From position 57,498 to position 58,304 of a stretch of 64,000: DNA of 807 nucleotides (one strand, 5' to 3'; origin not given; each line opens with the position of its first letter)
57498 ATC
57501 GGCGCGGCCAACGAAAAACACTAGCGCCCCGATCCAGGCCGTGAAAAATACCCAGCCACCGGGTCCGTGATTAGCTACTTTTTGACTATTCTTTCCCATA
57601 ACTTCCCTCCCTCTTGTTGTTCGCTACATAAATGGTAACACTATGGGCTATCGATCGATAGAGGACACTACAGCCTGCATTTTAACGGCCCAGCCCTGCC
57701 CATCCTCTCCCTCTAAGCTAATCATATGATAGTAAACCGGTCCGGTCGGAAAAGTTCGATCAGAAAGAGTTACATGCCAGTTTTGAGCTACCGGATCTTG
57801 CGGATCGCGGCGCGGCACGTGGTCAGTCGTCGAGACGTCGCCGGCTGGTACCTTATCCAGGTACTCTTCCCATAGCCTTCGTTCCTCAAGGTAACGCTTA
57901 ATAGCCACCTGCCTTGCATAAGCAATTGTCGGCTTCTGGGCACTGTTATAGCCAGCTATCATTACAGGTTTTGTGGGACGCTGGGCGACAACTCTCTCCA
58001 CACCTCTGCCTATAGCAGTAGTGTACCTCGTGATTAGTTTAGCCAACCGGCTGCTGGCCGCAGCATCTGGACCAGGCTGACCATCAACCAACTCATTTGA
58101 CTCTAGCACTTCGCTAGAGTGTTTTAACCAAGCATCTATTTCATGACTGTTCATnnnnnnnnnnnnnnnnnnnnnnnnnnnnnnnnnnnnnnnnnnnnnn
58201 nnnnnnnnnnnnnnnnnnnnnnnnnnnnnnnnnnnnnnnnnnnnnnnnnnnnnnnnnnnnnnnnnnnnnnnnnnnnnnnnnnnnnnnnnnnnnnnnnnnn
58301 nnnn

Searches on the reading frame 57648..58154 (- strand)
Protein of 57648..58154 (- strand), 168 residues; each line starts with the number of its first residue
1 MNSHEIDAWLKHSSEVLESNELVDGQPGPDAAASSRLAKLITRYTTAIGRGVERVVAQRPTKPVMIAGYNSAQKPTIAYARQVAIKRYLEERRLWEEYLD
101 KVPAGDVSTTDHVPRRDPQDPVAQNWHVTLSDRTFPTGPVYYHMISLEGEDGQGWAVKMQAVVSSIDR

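Call 8: search_protein_families(library=pfam, proteins=[window:57648-58154:-], max_evalue=1)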
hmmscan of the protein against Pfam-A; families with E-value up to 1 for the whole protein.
window:57648-58154:- (168 aa): 0 families

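Call 9: search_protein_families(library=padloc, proteins=[window:57648-58154:-], max_evalue=10)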
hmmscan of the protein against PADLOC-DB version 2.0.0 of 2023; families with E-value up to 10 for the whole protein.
window:57648-58154:- (168 aa): 0 families

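Call 15: find_homologous_proteins(query=window:57648-58154:-, max_evalue=0.001)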
Query window:57648-58154:- (168 aa): 1 proteins with E <= 0.001 among 71 candidates.
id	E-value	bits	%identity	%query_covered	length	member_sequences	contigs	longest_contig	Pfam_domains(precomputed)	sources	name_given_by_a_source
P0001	1.7e-107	375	100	100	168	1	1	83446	-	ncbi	-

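Call 17: find_encoding_contigs(protein=P0001, flank=10000, max_places=5)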
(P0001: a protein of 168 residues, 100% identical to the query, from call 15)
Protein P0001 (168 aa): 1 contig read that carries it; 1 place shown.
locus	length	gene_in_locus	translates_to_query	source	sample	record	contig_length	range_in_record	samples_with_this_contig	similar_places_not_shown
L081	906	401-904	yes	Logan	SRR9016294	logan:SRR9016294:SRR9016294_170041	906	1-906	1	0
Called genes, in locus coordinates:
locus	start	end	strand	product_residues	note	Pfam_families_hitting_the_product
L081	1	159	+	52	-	?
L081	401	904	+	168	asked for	?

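Call 55: search_protein_families(library=ncbifam, proteins=[window:57648-58154:-], max_evalue=1)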
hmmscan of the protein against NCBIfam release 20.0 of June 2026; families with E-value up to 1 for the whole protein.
window:57648-58154:- (168 aa): 0 families

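Call 74: predict_structure(protein=window:57651-58154:-)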
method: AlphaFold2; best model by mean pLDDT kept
length: 168 residues; sequences in the alignment: 1
mean_pLDDT: 43.2   pTM: 0.38
mean pLDDT of the five models: 43.2, 37.8, 37.6, 36.6, 35.4
residues with pLDDT >= 90: 0; 70-90: 0; 50-70: 36; < 50: 132
segments of 3 or more residues with pLDDT < 50: 1-42, 62-64, 67-75, 94-158, 160-168
pLDDT, mean of each block of 10 residues (from residue 1): 41 42 37 39 53 53 48 48 54 47 35 39 38 37 44 46 33
secondary structure, 60 per line:
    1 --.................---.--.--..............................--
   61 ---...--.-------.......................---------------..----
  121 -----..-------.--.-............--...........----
elements in order: H3-19 H29-58 E64-66 H77-99 E140-151 E154-164

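Call 75: search_protein_representatives(protein=window:57651-58154:-)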
Query: 168 residues. Proteins with E-value up to 0.001 (for the whole library): 4; up to 1e-10: 1; up to 1e-30: 1. The best 4 are listed.
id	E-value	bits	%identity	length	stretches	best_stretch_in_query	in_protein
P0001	5.3e-108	374.9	100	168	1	1-168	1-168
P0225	6.5e-08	49.4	30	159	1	40-161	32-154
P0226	3.5e-07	47.0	26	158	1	26-164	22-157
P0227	3.4e-04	37.3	20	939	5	26-137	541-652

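Call 76: search_protein_families(library=pfam, proteins=[P0225, P0226, P0227], max_evalue=0.1)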
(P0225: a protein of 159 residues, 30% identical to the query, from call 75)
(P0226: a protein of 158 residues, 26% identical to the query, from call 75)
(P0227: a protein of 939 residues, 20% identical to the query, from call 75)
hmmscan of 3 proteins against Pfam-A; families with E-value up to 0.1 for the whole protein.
P0225 (159 aa): 0 families

P0226 (158 aa): 0 families

P0227 (939 aa): 7 families
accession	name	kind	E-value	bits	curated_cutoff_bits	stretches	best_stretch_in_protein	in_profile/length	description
PF13205.12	Big_5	-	5.5e-116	381.1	23.6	7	647-761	1-105/105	Bacterial Ig-like domain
PF04234.18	CopC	-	1.6e-11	45.4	23.3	0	72-127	3-57/92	CopC domain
PF13600.11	DUF4140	-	4.5e-07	30.7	27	0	88-145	7-64/98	N-terminal domain of unknown function (DUF4140)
PF25523.1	Ig_RIMBP2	-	6.3e-05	23.4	27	0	462-509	8-55/105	RIMBP2-like, immunoglobulin-like domain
PF10342.15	Kre9_KNH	-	0.003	18.7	24.6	0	798-853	26-79/94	Kre9/KNH-like N-terminal Ig-like domain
PF22359.2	Big-like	-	0.01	16.5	27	0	98-109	23-34/48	Bacterial Ig-like domain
PF00415.24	RCC1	-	0.067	14.2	21.7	0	66-92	21-47/50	Regulator of chromosome condensation (RCC1) repeat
